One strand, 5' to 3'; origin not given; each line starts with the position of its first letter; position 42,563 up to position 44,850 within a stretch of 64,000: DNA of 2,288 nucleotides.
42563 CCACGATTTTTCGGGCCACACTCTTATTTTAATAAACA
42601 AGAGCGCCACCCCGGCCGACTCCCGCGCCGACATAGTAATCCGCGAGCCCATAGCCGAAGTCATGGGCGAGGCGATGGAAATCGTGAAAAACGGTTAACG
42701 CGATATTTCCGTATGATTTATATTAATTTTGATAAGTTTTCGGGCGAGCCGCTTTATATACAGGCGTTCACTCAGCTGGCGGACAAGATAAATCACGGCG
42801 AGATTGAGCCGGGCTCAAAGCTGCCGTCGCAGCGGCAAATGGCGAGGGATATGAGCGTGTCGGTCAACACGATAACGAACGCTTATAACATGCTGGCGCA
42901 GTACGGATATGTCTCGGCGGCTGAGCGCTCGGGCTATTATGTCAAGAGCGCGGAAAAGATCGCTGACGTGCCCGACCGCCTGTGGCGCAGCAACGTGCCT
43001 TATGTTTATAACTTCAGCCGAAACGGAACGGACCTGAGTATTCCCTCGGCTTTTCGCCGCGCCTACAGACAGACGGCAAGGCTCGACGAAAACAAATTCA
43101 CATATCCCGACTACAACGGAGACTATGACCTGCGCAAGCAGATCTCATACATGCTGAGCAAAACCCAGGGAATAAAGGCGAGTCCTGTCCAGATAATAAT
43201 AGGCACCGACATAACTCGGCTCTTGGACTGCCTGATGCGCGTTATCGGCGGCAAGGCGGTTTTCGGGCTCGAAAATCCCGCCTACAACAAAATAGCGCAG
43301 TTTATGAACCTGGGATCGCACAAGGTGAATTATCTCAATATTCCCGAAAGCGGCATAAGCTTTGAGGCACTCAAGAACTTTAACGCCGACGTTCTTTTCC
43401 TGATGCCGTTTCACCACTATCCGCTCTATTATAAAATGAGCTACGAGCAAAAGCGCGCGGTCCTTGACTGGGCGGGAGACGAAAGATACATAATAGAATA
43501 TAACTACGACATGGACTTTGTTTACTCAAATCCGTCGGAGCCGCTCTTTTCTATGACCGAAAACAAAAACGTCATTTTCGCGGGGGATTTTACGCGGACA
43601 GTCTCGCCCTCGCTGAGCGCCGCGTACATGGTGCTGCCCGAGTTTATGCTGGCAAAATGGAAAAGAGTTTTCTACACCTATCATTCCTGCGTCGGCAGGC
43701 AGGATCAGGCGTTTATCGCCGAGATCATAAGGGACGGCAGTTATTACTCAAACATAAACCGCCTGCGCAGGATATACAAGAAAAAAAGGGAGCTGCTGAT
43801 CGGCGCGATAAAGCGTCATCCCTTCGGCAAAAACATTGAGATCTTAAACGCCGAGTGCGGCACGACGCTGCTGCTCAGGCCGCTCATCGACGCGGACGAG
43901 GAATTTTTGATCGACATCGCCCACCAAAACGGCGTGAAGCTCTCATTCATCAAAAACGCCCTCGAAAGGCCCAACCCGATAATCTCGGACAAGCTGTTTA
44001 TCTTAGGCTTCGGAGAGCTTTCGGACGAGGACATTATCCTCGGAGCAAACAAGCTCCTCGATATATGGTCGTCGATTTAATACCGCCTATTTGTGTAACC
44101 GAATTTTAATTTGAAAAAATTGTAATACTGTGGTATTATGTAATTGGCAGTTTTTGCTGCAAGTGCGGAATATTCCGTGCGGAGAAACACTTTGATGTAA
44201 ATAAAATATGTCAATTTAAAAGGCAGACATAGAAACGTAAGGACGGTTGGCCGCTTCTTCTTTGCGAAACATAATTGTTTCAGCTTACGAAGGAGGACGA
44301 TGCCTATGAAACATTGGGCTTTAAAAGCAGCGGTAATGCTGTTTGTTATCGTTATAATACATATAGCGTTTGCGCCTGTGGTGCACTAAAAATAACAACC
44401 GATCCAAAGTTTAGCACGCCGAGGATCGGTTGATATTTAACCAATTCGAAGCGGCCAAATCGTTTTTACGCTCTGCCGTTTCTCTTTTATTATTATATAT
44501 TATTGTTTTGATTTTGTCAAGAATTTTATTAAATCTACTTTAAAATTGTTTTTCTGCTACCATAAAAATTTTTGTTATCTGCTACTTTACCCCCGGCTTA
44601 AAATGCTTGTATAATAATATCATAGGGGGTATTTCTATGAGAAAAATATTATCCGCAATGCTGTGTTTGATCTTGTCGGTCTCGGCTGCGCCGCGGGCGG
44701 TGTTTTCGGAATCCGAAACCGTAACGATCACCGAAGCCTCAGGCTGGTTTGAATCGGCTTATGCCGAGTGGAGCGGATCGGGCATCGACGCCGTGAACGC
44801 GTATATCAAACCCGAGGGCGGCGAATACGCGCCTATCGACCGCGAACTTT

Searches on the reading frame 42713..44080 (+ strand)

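Call 75: search_protein_families(library=pfam, proteins=[window:42713-44080:+], max_evalue=0.00001)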
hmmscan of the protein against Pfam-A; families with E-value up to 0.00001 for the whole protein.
window:42713-44080:+ (455 aa): 2 families
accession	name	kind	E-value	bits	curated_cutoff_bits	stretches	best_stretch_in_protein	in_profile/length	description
PF00392.27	GntR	-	9.4e-14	51.3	27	1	15-77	2-64/64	Bacterial regulatory proteins, gntR family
PF13730.12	HTH_36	-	2e-06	27.9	25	1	37-67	25-55/55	Helix-turn-helix domain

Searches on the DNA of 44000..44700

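Call 6: search_rna_families(source=window, start=44000, end=44700, threshold=evalue, max_evalue=10, show_alignments=3)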
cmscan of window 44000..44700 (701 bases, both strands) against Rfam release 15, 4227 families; matches with E-value up to 10: 4.
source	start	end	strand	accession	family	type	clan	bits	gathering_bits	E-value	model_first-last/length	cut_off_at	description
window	44275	44351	+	RF02059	STnc50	Gene; sRNA;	-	17.1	55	5.4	1-84/84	no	Salmonella enterica sRNA STnc40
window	44414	44542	+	RF01456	VrrA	Gene; antisense;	-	15.4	50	7.1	1-140/140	no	Vibrio regulatory RNA of OmpA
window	44458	44479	-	RF02931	Bacilli-1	Gene; sRNA;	-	13.4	55.6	5.3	1-65/65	no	Bacilli-1 RNA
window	44496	44535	+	RF02108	DLEU2_4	Gene; lncRNA;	-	12.9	40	8.9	25-58/58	no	Deleted in lymphocytic leukemia 2 conserved region 4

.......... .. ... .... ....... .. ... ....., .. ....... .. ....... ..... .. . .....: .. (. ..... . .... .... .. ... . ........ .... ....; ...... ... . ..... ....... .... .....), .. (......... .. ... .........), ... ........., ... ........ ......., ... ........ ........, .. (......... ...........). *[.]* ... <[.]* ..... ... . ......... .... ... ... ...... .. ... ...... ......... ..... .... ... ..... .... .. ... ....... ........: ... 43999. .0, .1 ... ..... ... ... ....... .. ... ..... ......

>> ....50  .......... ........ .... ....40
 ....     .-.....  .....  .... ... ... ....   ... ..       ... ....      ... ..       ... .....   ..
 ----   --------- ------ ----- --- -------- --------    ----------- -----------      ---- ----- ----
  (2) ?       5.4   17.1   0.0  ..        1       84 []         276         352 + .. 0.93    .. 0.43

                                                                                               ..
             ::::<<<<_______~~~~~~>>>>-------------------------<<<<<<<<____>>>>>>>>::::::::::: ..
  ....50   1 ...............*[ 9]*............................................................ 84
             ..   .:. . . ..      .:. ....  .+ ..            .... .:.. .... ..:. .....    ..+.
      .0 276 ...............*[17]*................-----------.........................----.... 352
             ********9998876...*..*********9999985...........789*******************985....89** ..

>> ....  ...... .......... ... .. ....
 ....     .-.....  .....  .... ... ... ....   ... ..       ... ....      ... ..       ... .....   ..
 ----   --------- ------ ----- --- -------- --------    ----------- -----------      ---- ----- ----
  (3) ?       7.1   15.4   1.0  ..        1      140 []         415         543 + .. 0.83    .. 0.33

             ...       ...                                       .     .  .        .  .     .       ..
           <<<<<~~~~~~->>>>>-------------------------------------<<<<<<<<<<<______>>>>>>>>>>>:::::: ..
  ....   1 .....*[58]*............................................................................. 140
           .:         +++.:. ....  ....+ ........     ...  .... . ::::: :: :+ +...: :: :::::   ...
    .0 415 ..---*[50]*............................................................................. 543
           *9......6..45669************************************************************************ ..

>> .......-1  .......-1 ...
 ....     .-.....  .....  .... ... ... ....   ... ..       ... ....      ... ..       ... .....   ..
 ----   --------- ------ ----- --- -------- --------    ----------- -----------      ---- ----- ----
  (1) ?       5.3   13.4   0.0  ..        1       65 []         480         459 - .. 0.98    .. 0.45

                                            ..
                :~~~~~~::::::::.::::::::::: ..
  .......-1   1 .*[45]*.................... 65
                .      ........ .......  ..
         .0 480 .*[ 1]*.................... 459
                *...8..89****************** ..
